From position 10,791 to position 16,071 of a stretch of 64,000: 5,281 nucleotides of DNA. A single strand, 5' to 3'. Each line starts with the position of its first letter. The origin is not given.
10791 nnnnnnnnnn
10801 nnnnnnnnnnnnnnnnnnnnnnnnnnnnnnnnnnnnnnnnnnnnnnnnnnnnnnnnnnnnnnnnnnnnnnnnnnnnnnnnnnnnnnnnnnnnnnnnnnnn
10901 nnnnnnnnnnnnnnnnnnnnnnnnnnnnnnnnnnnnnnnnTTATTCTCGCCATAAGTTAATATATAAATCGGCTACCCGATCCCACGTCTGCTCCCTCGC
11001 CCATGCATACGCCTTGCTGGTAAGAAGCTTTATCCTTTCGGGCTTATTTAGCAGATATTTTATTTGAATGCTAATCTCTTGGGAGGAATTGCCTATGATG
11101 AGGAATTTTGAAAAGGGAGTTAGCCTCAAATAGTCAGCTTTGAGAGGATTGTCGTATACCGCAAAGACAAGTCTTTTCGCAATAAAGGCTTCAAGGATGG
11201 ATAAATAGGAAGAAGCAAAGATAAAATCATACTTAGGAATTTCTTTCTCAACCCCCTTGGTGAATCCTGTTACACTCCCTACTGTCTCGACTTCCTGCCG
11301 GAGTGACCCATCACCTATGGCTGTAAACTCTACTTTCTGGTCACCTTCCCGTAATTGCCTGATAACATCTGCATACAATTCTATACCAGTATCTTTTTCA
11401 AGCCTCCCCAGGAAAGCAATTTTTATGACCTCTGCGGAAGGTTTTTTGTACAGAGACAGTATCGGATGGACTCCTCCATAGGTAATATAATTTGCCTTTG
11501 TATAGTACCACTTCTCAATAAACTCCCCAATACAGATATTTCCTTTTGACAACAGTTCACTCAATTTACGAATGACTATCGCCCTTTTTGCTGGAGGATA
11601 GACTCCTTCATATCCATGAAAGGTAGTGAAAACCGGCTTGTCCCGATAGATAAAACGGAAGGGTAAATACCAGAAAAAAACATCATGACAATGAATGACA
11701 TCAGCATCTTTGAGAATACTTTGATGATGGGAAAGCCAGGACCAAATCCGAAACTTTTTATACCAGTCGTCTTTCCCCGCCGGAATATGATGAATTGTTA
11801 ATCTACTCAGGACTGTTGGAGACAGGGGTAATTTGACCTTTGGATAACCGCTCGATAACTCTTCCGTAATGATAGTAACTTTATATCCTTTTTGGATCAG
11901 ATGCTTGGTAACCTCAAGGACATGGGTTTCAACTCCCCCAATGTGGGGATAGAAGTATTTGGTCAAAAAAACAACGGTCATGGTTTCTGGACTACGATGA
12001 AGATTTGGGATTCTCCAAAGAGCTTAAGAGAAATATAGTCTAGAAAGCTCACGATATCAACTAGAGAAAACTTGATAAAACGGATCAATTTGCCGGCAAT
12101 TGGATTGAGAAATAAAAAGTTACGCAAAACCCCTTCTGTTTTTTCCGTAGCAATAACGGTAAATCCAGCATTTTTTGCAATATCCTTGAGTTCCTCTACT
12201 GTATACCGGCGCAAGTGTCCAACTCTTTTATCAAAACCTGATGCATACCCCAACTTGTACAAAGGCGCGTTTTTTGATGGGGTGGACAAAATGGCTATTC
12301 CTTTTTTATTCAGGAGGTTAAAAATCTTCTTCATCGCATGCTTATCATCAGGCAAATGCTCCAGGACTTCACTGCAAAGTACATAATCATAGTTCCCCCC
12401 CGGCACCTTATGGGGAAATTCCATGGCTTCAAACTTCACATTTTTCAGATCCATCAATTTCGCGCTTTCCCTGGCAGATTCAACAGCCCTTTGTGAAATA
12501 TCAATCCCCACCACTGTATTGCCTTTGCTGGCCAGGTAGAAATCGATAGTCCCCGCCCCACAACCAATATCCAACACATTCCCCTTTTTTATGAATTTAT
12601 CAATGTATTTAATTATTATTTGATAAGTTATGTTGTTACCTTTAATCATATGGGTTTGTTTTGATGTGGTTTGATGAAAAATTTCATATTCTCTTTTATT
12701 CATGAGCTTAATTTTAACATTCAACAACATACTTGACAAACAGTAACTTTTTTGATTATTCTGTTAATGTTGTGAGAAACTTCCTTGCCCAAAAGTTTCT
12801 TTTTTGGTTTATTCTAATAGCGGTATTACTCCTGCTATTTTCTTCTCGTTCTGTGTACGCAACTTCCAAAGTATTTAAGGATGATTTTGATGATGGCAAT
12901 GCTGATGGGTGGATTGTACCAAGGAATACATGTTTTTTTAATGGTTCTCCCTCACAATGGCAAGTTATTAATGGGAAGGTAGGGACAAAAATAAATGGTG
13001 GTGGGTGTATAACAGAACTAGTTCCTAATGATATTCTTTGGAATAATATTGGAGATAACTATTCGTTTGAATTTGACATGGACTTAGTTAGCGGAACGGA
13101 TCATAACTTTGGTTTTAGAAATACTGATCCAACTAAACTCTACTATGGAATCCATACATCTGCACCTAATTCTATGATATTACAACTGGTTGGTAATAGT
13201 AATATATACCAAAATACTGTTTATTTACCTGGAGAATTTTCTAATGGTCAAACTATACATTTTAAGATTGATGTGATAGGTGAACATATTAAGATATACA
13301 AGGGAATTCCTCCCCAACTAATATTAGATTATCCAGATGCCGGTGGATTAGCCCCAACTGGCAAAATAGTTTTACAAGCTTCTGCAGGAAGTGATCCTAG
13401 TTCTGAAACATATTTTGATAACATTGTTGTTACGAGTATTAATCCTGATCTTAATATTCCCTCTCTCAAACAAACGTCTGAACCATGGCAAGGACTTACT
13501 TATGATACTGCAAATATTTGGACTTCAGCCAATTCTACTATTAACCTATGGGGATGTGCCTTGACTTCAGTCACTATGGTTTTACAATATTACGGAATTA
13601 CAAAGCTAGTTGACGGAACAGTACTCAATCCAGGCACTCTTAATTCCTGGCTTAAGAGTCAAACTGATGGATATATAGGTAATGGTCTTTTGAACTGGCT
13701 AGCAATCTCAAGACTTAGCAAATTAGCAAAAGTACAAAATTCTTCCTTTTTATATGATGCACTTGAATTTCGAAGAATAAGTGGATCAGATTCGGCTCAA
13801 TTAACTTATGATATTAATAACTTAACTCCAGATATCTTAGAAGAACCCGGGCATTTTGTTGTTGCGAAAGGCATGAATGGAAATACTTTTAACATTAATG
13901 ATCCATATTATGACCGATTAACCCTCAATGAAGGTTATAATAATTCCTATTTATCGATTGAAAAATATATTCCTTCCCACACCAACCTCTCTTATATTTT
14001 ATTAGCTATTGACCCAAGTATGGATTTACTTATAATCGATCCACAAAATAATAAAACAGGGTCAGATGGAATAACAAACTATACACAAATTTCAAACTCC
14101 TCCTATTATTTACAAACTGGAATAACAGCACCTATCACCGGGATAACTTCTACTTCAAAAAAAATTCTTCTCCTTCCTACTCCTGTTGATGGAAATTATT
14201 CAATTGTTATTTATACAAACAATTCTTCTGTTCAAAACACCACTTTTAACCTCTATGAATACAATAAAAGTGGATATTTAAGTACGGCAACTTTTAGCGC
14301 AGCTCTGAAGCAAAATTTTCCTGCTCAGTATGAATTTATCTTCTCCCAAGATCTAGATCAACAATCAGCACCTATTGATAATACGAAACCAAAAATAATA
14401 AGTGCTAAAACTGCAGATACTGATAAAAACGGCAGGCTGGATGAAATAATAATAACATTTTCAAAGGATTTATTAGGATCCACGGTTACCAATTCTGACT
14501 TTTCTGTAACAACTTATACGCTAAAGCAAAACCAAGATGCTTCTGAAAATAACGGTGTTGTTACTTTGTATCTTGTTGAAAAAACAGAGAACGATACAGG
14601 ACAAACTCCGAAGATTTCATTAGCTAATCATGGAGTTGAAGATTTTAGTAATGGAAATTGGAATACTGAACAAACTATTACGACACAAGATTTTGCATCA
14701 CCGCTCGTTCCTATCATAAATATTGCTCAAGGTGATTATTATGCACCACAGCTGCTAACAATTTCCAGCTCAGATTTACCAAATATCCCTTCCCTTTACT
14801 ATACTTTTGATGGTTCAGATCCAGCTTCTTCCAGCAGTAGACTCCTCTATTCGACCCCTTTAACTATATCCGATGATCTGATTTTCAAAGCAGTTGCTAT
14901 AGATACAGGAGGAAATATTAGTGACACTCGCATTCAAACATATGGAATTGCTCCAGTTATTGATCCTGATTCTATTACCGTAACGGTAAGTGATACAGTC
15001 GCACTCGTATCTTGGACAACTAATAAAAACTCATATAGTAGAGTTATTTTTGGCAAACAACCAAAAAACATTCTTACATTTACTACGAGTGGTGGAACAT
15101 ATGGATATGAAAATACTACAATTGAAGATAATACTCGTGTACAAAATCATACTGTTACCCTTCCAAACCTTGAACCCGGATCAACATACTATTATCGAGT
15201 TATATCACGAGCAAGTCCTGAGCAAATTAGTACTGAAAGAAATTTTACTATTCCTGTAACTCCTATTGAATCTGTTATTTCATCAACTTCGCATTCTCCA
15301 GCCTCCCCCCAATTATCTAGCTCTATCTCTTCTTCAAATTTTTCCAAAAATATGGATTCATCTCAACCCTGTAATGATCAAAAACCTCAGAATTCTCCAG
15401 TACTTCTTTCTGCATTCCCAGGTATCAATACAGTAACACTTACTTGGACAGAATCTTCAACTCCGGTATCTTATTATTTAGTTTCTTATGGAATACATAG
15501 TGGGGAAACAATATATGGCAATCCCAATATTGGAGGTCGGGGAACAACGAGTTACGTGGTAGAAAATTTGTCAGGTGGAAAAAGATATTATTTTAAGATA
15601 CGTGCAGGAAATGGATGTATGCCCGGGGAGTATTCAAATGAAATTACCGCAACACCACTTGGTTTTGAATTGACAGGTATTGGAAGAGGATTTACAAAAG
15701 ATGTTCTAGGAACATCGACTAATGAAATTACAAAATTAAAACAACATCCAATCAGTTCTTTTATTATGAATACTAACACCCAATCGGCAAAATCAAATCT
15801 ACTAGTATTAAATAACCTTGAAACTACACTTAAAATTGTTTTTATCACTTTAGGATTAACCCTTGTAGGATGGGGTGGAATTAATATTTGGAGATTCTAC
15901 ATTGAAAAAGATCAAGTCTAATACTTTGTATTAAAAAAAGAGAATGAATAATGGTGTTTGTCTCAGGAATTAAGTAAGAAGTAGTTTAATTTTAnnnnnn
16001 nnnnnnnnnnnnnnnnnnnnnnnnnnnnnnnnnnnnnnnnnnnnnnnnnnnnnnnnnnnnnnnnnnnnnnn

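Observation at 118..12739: Glycosylation locus combining a polyprenyl-phosphate-sugar system (DPM1-like GT2 plus GT-C) with enzymes for a C-methyl-branched deoxy sugar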

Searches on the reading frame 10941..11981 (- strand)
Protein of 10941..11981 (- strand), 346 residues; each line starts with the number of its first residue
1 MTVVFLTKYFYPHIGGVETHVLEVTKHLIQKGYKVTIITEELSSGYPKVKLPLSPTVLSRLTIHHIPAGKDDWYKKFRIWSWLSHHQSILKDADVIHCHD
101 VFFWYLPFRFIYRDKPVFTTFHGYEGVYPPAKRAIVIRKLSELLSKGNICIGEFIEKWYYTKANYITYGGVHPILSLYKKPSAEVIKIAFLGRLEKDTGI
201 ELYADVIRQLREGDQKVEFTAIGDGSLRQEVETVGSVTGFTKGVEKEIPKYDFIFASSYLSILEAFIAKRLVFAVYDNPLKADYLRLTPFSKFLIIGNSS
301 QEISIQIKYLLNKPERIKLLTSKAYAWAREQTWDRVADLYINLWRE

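Call 3: search_protein_families(library=pfam, proteins=[window:10941-11981:-], max_evalue=0.01)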
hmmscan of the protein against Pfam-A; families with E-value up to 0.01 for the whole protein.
window:10941-11981:- (346 aa): 4 families
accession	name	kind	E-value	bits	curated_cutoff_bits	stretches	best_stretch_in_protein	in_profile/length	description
PF13439.12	Glyco_transf_4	-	3.7e-16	60.1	28.5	1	14-153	1-142/170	Glycosyltransferase Family 4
PF13579.12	Glyco_trans_4_4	-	7e-06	26.9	29.7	1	15-133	1-115/158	Glycosyl transferase 4-like domain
PF13692.12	Glyco_trans_1_4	-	0.00015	22.5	27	1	187-273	3-104/142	Glycosyl transferases group 1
PF00534.26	Glycos_transf_1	-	0.0023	17.9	26.4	0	186-232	16-63/172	Glycosyl transferases group 1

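Call 8: search_protein_families(library=ncbifam, proteins=[window:10941-11981:-], max_evalue=0.001)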
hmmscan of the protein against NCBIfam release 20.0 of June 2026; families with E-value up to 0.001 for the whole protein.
window:10941-11981:- (346 aa): 1 family
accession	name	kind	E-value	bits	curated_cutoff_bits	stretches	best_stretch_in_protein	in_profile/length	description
NF049988.1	MGlcDAGSynMgs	equivalog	0.00034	20.1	400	0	1-102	1-96/398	alpha-monoglucosyldiacylglycerol synthase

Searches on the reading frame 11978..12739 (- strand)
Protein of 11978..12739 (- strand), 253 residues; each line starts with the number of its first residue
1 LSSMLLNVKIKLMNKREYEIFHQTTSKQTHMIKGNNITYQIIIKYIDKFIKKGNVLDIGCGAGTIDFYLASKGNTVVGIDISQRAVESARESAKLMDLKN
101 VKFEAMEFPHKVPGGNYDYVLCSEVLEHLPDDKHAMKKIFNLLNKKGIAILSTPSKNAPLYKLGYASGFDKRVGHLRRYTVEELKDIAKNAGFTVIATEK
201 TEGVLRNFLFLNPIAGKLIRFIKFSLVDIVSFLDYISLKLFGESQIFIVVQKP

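Call 3: search_protein_families(library=pfam, proteins=[window:11978-12739:-], max_evalue=0.01)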
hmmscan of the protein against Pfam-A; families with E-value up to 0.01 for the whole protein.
window:11978-12739:- (253 aa): 20 families
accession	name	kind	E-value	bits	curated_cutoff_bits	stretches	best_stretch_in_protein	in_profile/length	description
PF13847.12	Methyltransf_31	-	1.3e-24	87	27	1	52-160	4-118/145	Methyltransferase domain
PF13489.12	Methyltransf_23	-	2.3e-24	86.4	27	1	47-197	18-163/164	Methyltransferase domain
PF08241.18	Methyltransf_11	-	1.3e-17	64.7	21.2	1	56-150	1-94/95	Methyltransferase domain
PF08242.18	Methyltransf_12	-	1.9e-17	64.2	30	1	56-148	1-97/98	Methyltransferase domain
PF13649.12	Methyltransf_25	-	2.1e-17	64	27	1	55-147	1-97/97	Methyltransferase domain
PF05175.20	MTS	-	1.2e-11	45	23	1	40-122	21-104/170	Methyltransferase small domain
PF03848.20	TehB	-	5.1e-08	33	20.4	1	47-132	26-111/193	Tellurite resistance protein TehB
PF06325.19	PrmA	-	6.9e-08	32.8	22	1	35-152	144-259/296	Ribosomal protein L11 methyltransferase (PrmA)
PF01209.24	Ubie_methyltran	-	8.1e-08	32.3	20.1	1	48-166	44-167/233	ubiE/COQ5 methyltransferase family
PF02353.26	CMAS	-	2.1e-07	31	27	1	53-154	63-167/273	Mycolic acid cyclopropane synthetase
PF05401.17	NodS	-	7.9e-07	29.5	24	1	46-168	38-160/201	Nodulation protein S (NodS)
PF13679.12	Methyltransf_32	-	9.2e-06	26.1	27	1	39-108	10-89/143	Methyltransferase domain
PF05724.17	TPMT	-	1.3e-05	25.5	26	1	41-96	25-82/218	Thiopurine S-methyltransferase (TPMT)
PF03291.22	mRNA_G-N7_MeTrfase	-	0.00011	21.8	26.6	1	22-103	28-114/315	mRNA (guanine-N(7))-methyltransferase domain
PF07021.18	MetW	-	0.00021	21.4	21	1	44-142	5-101/193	Methionine biosynthesis protein MetW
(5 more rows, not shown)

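Call 8: search_protein_families(library=ncbifam, proteins=[window:11978-12739:-], max_evalue=0.001)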
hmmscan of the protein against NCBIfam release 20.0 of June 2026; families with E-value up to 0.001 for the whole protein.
window:11978-12739:- (253 aa): 65 families (the best 25 are shown)
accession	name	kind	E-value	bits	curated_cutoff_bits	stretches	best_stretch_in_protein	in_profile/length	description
TIGR01983.1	UbiG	equivalog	3.4e-22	78.9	102.95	1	36-158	45-158/228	bifunctional 2-polyprenyl-6-hydroxyphenol methylase/3-demethylubiquinol 3-O-methyltransferase UbiG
TIGR02021.1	BchM-ChlM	equivalog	2.3e-19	69.7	158.9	1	28-160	30-162/218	magnesium protoporphyrin IX methyltransferase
NF043040.1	corrin_prot_MT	hypoth_equivalog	3.8e-16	59.2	180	1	47-150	39-146/216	corrinoid protein-associated methyltransferase CpaM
NF045667.1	MTase_DVU1556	equivalog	1.6e-15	57.1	155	1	49-208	20-175/213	DVU_1556 family methyltransferase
TIGR04345.1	ovoA_Cterm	equivalog_domain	9.8e-14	51.5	170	1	38-91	29-81/242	putative 4-mercaptohistidine N1-methyltransferase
NF011529.0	PRK14968.1-3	equivalog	2e-13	50.2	162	1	42-124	26-106/198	putative methyltransferase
NF041536.1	ArsM_DUF2284_UU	exception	6.9e-13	47.7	575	1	51-149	75-178/459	arsenite methyltransferase/DUF2284 domain selenoprotein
TIGR02072.1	BioC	equivalog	1.6e-12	47.8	184.95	1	44-200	25-178/244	malonyl-ACP O-methyltransferase BioC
NF041537.1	ArsM_AhpD_UU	exception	6.3e-12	44.9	510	1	52-148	76-177/345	arsenite methyltransferase/AhpD domain selenoprotein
NF008992.0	PRK12335.1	equivalog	1.9e-11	43.6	303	1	40-133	112-203/289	SAM-dependent methyltransferase TehB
NF047649.1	MTase_UXPK_star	exception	6.3e-11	41.8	460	1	54-149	80-179/283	methyltransferase/UXPK-star double selenoprotein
NF008405.0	PRK11207.1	equivalog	1.8e-10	40.6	218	1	48-131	27-110/198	tellurite resistance methyltransferase TehB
TIGR00479.1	rumA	equivalog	5e-10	38.8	183.55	1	49-114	291-356/432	23S rRNA (uracil(1939)-C(5))-methyltransferase RlmD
NF008823.0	PRK11873.1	subfamily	8.5e-10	38.5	263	1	50-152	75-182/272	arsenite methyltransferase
NF040539.1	AST_met_ArsM_2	exception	1.4e-09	38.2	240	1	50-151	55-163/262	putative arsinothricin biosynthesis methyltransferase ArsM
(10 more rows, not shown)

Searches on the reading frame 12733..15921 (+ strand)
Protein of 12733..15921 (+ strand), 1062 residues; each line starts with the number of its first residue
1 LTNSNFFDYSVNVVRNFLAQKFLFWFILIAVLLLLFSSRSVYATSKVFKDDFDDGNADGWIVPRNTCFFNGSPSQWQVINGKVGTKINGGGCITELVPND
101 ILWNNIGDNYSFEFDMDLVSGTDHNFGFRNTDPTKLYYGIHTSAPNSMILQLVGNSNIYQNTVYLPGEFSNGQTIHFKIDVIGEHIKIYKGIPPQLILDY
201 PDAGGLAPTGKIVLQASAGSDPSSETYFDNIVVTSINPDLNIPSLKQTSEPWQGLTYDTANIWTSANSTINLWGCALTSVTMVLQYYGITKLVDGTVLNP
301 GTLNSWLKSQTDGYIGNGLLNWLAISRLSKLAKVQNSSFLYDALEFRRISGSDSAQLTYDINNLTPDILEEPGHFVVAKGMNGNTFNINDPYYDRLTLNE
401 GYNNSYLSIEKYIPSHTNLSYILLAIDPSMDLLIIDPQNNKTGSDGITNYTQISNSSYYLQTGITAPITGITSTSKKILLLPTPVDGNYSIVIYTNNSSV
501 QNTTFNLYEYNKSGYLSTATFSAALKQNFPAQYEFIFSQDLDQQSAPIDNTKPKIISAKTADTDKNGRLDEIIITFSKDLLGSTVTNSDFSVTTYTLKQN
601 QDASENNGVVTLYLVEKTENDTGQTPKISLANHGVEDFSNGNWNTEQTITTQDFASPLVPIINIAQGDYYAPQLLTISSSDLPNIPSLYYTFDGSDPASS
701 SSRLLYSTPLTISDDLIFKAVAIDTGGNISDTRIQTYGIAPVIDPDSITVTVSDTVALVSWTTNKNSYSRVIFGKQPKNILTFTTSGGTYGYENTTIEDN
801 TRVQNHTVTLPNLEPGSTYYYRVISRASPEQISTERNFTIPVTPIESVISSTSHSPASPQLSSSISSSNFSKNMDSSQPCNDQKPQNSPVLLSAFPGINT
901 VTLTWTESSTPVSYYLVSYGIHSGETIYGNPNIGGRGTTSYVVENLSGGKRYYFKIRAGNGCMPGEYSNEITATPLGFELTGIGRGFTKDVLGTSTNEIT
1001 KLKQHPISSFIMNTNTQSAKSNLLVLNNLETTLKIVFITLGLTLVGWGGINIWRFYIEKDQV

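Call 7: search_protein_families(library=pfam, proteins=[window:12733-15921:+], max_evalue=0.001)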
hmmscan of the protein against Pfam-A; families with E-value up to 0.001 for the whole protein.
window:12733-15921:+ (1062 aa): 5 families
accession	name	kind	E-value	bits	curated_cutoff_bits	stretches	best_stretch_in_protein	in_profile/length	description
PF16656.11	Pur_ac_phosph_N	-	4.4e-13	50.1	30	1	747-839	3-92/93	Purple acid Phosphatase, N-terminal domain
PF00041.27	fn3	-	5.2e-12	46.3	25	1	899-973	14-83/84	Fibronectin type III domain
PF13287.12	Fn3_assoc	-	6e-12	45.9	23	1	687-737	11-59/59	Fn3 associated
PF13290.12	CHB_HEX_C_1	-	7.2e-12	45.5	22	1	665-732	2-65/67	Chitobiase/beta-hexosaminidase C-terminal domain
PF13529.12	Peptidase_C39_2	-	5.7e-06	27.4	24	1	250-392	11-143/143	Peptidase_C39 like family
